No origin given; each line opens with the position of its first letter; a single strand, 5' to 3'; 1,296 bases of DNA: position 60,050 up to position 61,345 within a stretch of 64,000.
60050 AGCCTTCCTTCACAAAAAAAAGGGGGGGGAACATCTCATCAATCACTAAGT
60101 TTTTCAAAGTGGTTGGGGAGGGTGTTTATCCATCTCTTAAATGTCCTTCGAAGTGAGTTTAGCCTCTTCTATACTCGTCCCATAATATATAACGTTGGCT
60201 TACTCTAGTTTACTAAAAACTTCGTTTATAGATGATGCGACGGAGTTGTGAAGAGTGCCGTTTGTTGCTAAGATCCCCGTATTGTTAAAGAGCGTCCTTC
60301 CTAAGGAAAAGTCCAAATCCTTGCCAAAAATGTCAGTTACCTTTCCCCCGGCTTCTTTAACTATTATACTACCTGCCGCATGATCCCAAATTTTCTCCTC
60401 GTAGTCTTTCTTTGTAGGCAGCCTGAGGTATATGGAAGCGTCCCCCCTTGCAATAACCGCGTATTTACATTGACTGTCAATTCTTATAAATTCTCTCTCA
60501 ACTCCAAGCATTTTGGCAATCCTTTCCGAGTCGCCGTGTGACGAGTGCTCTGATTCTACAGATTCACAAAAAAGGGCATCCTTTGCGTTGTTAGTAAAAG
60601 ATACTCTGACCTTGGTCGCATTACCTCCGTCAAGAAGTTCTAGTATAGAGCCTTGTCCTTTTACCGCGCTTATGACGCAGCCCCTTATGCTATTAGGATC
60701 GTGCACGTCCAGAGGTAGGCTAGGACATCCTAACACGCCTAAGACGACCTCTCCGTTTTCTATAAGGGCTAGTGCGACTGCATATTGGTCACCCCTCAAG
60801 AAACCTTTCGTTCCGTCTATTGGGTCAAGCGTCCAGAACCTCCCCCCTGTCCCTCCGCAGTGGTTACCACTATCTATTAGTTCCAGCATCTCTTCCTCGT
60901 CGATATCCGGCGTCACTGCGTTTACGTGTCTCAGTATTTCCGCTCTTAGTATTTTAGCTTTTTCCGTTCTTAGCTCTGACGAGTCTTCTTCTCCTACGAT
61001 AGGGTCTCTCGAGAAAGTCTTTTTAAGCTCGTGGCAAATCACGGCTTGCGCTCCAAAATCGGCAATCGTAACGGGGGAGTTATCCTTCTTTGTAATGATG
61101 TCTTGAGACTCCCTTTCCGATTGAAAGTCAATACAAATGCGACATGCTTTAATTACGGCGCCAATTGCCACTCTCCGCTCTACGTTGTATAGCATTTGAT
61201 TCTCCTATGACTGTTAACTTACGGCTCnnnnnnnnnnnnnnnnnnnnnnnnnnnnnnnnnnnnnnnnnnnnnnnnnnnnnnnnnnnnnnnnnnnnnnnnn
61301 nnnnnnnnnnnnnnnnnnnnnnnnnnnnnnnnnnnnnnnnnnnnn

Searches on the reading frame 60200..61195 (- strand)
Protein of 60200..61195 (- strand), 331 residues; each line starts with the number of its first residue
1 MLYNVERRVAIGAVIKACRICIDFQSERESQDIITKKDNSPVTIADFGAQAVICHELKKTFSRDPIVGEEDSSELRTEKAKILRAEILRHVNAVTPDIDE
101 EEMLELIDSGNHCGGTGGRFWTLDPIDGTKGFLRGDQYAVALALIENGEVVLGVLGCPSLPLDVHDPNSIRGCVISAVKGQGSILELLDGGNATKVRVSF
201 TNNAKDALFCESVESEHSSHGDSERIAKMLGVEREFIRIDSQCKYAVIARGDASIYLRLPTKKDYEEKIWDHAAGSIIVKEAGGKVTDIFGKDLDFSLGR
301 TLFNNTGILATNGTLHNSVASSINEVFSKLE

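Call 75: find_encoding_contigs(protein=window:60200-61195:-, flank=10000, max_places=5)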
Protein window:60200-61195:- (331 aa): 1 contig read that carries it; 1 place shown.
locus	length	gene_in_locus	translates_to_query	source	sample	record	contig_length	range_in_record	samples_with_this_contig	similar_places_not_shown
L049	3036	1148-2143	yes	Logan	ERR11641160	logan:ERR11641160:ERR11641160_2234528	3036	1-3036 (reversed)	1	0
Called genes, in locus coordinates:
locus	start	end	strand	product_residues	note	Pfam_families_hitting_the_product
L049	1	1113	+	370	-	?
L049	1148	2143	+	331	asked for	PF00459:Inositol_P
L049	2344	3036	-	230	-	?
